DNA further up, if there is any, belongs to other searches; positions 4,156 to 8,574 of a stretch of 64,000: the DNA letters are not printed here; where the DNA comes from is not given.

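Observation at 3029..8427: Coupled DUF4143-type AAA+ ATPase and P-loop-first NACHT/STAND giant protein, both ending in PD-(D/E)xK-like modules: candidate undescribed defence system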

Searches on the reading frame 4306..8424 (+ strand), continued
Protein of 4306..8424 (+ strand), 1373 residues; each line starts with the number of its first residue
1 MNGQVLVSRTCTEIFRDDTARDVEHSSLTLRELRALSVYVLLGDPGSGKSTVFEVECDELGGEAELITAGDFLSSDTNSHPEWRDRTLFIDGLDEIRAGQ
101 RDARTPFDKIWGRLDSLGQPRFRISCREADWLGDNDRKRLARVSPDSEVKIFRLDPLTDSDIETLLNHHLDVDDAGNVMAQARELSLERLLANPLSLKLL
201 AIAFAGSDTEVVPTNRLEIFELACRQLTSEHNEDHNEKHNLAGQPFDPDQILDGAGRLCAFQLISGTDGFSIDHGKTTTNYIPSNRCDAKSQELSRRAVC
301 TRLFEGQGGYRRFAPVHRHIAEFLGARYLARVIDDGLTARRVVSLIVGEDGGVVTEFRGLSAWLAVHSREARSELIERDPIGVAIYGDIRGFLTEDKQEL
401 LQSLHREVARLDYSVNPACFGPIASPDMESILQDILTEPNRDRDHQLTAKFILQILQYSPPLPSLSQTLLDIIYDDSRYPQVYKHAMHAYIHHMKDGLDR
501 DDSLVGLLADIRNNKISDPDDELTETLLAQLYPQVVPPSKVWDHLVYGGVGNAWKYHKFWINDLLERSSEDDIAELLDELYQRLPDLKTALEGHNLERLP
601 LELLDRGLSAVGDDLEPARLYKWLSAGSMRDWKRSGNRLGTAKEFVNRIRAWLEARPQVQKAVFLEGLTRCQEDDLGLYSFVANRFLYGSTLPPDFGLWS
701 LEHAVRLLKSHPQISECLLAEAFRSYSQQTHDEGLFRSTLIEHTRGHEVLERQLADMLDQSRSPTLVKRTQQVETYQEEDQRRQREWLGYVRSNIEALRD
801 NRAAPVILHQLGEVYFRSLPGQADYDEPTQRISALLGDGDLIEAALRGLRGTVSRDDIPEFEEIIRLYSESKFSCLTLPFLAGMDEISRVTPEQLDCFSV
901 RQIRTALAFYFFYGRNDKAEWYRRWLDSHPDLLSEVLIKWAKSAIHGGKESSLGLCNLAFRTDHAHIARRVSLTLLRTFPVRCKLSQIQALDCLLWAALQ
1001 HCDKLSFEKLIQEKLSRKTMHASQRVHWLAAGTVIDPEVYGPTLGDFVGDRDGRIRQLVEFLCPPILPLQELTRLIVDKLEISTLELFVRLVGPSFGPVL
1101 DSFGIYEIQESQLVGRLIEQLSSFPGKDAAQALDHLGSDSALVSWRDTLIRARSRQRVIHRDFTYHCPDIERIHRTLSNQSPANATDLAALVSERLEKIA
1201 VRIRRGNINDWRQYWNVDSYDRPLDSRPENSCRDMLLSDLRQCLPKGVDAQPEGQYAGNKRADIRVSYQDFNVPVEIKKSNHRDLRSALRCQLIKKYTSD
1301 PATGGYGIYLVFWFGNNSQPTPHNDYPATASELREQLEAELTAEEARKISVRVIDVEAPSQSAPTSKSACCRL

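Call 35: get_annotated_region(hit=H13, flank=6000)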
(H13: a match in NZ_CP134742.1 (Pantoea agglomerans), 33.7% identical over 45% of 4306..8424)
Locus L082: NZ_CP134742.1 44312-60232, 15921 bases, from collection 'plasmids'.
description: Pantoea agglomerans strain FC61912-B plasmid pFC61912-B_E, complete sequence
organism: Pantoea agglomerans (NCBI taxid 549)
taxonomy: Bacteria; Pseudomonadota; Gammaproteobacteria; Enterobacterales; Erwiniaceae; Pantoea; Pantoea agglomerans
host: -; source: cell culture,Water from creek adjacent to crop field; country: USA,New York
typing (MOB-suite, as given by PLSDB): non-mobilizable; replicon rep_cluster_2315; mating-pair formation MPF_G
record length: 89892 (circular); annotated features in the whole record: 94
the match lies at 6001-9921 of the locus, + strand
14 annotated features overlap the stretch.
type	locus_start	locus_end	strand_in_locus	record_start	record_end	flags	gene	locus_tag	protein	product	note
CDS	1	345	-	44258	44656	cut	-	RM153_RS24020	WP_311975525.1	hypothetical protein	-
CDS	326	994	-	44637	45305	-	-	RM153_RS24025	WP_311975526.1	recombinase family protein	GO:0006310 - DNA recombination [Evidence IEA]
CDS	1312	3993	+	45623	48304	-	ppl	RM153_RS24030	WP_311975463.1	anti-phage protein Ppl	GO:0051607 - defense response to virus [Evidence IEA]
CDS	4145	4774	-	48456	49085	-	-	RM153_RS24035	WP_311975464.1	hypothetical protein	-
CDS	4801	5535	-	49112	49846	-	-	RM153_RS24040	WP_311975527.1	tyrosine-type recombinase/integrase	GO:0015074 - DNA integration [Evidence IEA]; GO:0006310 - DNA recombination [Evidence IEA]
CDS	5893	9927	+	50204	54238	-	-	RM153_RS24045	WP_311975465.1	hypothetical protein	-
CDS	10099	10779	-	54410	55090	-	-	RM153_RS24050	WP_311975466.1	hypothetical protein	-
CDS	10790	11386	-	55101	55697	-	-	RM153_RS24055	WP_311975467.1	hypothetical protein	-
CDS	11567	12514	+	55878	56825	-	-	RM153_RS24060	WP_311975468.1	Abi family protein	-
CDS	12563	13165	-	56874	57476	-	-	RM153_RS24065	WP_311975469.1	hypothetical protein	-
CDS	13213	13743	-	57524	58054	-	-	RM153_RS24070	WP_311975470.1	hypothetical protein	-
CDS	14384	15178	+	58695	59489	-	-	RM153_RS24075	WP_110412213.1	ParA family protein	-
CDS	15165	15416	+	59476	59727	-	-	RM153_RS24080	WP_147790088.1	hypothetical protein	-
CDS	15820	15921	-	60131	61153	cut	umuC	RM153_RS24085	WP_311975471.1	translesion error-prone DNA polymerase V subunit UmuC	GO:0006281 - DNA repair [Evidence IEA]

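Call 36: get_annotated_region(hit=H1, flank=6000)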
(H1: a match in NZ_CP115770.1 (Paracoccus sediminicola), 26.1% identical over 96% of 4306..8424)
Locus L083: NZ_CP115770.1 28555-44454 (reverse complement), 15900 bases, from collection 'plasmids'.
description: Paracoccus sediminicola strain SCSIO 76264 plasmid p2, complete sequence
organism: Paracoccus sediminicola (NCBI taxid 3017783)
taxonomy: Bacteria; Pseudomonadota; Alphaproteobacteria; Rhodobacterales; Paracoccaceae; Paracoccus; Paracoccus sediminicola
host: -; source: cell culture,sediment; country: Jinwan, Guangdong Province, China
typing (MOB-suite, as given by PLSDB): conjugative; replicon rep_cluster_558; relaxase MOBP; mating-pair formation MPF_T
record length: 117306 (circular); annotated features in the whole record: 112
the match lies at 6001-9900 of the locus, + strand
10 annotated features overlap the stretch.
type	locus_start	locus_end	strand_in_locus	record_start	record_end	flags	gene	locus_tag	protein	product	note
CDS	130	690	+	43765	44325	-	-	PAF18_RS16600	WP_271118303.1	type 1 glutamine amidotransferase domain-containing protein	-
CDS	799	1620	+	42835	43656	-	-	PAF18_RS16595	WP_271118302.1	alpha/beta hydrolase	-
CDS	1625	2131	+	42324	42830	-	-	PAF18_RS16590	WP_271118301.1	2Fe-2S iron-sulfur cluster-binding protein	-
CDS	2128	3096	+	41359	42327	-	-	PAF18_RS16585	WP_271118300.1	xanthine dehydrogenase family protein subunit M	-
CDS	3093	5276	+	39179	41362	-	-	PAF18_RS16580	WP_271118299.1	xanthine dehydrogenase family protein molybdopterin-binding subunit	-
CDS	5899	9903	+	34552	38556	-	-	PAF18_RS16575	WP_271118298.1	hypothetical protein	-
CDS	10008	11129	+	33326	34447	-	-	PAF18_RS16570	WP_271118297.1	DUF4143 domain-containing protein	-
CDS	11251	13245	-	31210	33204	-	-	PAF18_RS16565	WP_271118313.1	type IV secretory system conjugative DNA transfer family protein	-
CDS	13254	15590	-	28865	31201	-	-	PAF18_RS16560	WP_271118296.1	relaxase/mobilization nuclease domain-containing protein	-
CDS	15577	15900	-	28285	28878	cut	-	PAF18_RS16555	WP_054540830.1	helix-turn-helix domain-containing protein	-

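Call 37: search_protein_families(library=ncbifam, proteins=[L082:5893-9924:+, L081:5962-9990:+, L083:5899-9900:+, L083:10008-11126:+, P0005, L036:7992-12017:+], max_evalue=0.00001)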
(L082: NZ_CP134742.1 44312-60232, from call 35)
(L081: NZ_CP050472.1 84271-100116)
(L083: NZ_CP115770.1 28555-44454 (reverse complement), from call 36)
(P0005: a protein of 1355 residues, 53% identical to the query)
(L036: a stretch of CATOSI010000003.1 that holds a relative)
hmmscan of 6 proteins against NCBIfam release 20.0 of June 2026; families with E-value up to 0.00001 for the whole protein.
L082:5893-9924:+ (1344 aa): 2 families
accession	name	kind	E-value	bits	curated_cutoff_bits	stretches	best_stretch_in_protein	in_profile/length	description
NF058535.1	antiphage_EruA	equivalog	1.3e-232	775.6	1000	1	24-1344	15-1318/1318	NACHT domain-containing antiphage protein EruA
NF058534.1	antiphage_HyoA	equivalog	3.3e-24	84.6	1200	1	136-647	197-722/1430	NACHT domain-containing antiphage protein HyoA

L081:5962-9990:+ (1343 aa): 2 families
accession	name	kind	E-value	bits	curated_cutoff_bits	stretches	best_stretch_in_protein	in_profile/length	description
NF058535.1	antiphage_EruA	equivalog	5e-233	777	1000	1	21-1332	19-1318/1318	NACHT domain-containing antiphage protein EruA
NF058534.1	antiphage_HyoA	equivalog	9.6e-38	129.5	1200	1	135-1288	201-1380/1430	NACHT domain-containing antiphage protein HyoA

L083:5899-9900:+ (1334 aa): 2 families
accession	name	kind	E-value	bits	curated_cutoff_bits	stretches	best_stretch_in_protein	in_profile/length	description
NF058535.1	antiphage_EruA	equivalog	0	1321.3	1000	1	8-1332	1-1318/1318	NACHT domain-containing antiphage protein EruA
NF058534.1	antiphage_HyoA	equivalog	3.7e-30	104.4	1200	2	143-817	205-894/1430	NACHT domain-containing antiphage protein HyoA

L083:10008-11126:+ (373 aa): 0 families

P0005 (1355 aa): 2 families
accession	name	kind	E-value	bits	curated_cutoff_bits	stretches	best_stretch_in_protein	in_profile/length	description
NF058535.1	antiphage_EruA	equivalog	5.7e-286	952.4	1000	1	17-1350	7-1318/1318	NACHT domain-containing antiphage protein EruA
NF058534.1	antiphage_HyoA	equivalog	2e-53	181.4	1200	2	142-1047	196-1109/1430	NACHT domain-containing antiphage protein HyoA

L036:7992-12017:+ (1342 aa): 2 families
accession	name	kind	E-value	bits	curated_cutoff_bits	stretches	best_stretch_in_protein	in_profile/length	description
NF058535.1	antiphage_EruA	equivalog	1.5e-258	861.6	1000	1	8-1340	2-1318/1318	NACHT domain-containing antiphage protein EruA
NF058534.1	antiphage_HyoA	equivalog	1.1e-48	165.7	1200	2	139-766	196-829/1430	NACHT domain-containing antiphage protein HyoA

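Call 41: get_annotated_region(hit=H3, flank=4000)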
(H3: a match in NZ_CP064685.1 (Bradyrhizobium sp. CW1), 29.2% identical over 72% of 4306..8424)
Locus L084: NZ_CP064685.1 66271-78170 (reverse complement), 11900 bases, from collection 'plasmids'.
description: Bradyrhizobium sp. CW1 plasmid pCW1_1, complete sequence
organism: Bradyrhizobium sp. CW1 (NCBI taxid 2782686)
taxonomy: Bacteria; Pseudomonadota; Alphaproteobacteria; Hyphomicrobiales; Nitrobacteraceae; Bradyrhizobium; Bradyrhizobium sp. CW1
host: -; source: Acmispon strigosus,cell culture,bulk soil; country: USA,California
typing (MOB-suite, as given by PLSDB): mobilizable; relaxase MOBP
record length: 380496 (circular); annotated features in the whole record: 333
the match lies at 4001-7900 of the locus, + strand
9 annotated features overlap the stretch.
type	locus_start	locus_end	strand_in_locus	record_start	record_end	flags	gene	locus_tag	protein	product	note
CDS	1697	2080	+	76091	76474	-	mobC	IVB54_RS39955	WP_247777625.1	plasmid mobilization relaxosome protein MobC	-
CDS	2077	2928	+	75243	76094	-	-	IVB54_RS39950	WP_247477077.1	relaxase/mobilization nuclease domain-containing protein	-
CDS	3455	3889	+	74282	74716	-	-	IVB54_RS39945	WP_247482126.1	hypothetical protein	-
CDS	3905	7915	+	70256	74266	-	-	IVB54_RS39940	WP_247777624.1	hypothetical protein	-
CDS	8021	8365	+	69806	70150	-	-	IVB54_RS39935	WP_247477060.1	hypothetical protein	-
CDS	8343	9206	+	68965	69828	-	-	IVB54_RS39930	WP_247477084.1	SIR2 family protein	-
CDS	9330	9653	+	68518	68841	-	-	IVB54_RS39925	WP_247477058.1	hypothetical protein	-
CDS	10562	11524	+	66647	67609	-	-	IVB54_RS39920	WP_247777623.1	hypothetical protein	-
CDS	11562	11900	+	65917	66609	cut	-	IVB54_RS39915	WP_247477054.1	TauD/TfdA family dioxygenase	-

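Call 42: get_annotated_region(hit=H5, flank=4000)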
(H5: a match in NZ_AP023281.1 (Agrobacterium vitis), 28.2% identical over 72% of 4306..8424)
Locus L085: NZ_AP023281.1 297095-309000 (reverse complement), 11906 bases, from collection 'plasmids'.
description: Agrobacterium vitis strain VAT03-9 plasmid pRvVAT039a, complete sequence
organism: Agrobacterium vitis (NCBI taxid 373)
taxonomy: Bacteria; Pseudomonadota; Alphaproteobacteria; Hyphomicrobiales; Rhizobiaceae; Agrobacterium; Agrobacterium vitis
host: -; source: Vitis vinifera,grapevine; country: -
typing (MOB-suite, as given by PLSDB): non-mobilizable; replicon rep_cluster_287
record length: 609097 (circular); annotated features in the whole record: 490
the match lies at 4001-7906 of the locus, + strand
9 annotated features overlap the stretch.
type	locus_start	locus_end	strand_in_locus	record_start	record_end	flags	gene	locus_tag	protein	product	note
CDS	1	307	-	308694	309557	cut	-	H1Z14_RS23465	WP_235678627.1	TIR domain-containing protein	-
CDS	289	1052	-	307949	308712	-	-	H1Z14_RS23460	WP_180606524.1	IS5-like element IS869 family transposase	GO:0006313 - DNA transposition [Evidence IEA]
CDS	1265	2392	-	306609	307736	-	-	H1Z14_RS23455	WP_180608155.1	TIR domain-containing protein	-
CDS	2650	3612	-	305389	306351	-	-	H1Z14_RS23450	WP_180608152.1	DUF4238 domain-containing protein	-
CDS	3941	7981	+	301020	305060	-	-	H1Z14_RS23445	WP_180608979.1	hypothetical protein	-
CDS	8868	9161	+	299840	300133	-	-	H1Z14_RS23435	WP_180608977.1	type II toxin-antitoxin system prevent-host-death family antitoxin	GO:0008219 - cell death [Evidence IEA]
CDS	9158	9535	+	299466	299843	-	-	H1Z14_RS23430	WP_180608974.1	type II toxin-antitoxin system VapC family toxin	-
CDS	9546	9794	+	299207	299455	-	-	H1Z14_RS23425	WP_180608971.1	type II toxin-antitoxin system prevent-host-death family antitoxin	GO:0008219 - cell death [Evidence IEA]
CDS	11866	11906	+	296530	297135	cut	-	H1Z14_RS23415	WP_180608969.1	hypothetical protein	-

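Call 43: get_annotated_region(hit=H16, flank=4000)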
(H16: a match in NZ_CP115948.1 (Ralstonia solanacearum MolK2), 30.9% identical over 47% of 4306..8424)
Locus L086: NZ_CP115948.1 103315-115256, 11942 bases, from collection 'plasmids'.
description: Ralstonia solanacearum MolK2 plasmid pm01, complete sequence
organism: Ralstonia solanacearum MolK2 (NCBI taxid 564065)
taxonomy: Bacteria; Pseudomonadota; Betaproteobacteria; Burkholderiales; Burkholderiaceae; Ralstonia; Ralstonia solanacearum; Ralstonia solanacearum MolK2
host: -; source: Musa sp.; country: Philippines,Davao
typing (MOB-suite, as given by PLSDB): non-mobilizable; replicon rep_cluster_371; mating-pair formation MPF_F
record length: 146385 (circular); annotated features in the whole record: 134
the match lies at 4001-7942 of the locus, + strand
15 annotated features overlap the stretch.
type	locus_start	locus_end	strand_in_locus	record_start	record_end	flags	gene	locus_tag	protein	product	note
CDS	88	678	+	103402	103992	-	-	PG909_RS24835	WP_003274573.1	hypothetical protein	-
CDS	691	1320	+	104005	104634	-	-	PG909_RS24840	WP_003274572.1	hypothetical protein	-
CDS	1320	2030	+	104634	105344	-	-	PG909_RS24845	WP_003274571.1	RES family NAD+ phosphorylase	-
CDS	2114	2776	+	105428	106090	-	-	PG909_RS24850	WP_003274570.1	competence protein CoiA family protein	-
CDS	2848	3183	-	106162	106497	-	-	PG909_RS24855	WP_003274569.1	hypothetical protein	-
CDS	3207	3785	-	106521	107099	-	-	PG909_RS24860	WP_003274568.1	hypothetical protein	-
CDS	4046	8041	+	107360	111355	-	-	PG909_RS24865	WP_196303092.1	hypothetical protein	-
CDS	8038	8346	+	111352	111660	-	-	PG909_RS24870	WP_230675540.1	hypothetical protein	-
CDS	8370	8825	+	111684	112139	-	-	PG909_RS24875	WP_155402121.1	hypothetical protein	-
CDS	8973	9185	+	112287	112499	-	-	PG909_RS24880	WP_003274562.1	hypothetical protein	-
CDS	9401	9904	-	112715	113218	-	-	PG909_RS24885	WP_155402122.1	hypothetical protein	-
CDS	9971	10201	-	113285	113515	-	-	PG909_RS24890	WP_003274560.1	hypothetical protein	-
CDS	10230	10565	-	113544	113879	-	-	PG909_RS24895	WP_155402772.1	hypothetical protein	-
CDS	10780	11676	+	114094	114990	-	-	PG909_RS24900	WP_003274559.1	hypothetical protein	-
CDS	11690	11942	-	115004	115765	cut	-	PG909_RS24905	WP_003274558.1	hypothetical protein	-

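Call 47: search_protein_families(library=pfam, proteins=[L083:5899-9900:+, L083:10008-11126:+, L082:5893-9924:+, L081:5962-9990:+, P0005, P0030, P0097], max_evalue=0.01)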
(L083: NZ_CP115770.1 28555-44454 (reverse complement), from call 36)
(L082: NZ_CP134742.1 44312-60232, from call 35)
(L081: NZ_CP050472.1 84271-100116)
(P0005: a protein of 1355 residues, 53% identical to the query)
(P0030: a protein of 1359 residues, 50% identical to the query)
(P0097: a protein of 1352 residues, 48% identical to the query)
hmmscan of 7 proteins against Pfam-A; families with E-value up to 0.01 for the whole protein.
L083:5899-9900:+ (1334 aa): 4 families
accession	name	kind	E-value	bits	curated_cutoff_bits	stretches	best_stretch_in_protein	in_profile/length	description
PF13191.12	AAA_16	-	9.9e-05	23.3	32.6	1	29-100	22-96/167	AAA ATPase domain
PF05729.18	NACHT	-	0.00072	19.9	26.7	0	33-54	2-23/167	NACHT domain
PF25199.1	nSTAND_NTPase5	-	0.00093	19.5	34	1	29-125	39-140/145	Novel STAND NTPase 5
PF13401.12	AAA_22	-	0.009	16.8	27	0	31-62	5-33/130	AAA domain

L083:10008-11126:+ (373 aa): 2 families
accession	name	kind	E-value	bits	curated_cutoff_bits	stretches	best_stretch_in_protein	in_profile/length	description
PF13635.12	DUF4143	-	3.4e-31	108.6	28.1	1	175-321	11-159/160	Domain of unknown function (DUF4143)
PF00392.27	GntR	-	0.0083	16.2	27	0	201-228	31-58/64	Bacterial regulatory proteins, gntR family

L082:5893-9924:+ (1344 aa): 0 families

L081:5962-9990:+ (1343 aa): 1 family
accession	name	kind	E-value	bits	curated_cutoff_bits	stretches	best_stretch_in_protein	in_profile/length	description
PF13401.12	AAA_22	-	0.00022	22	27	1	27-103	6-82/130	AAA domain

P0005 (1355 aa): 0 families

P0030 (1359 aa): 0 families

P0097 (1352 aa): 0 families
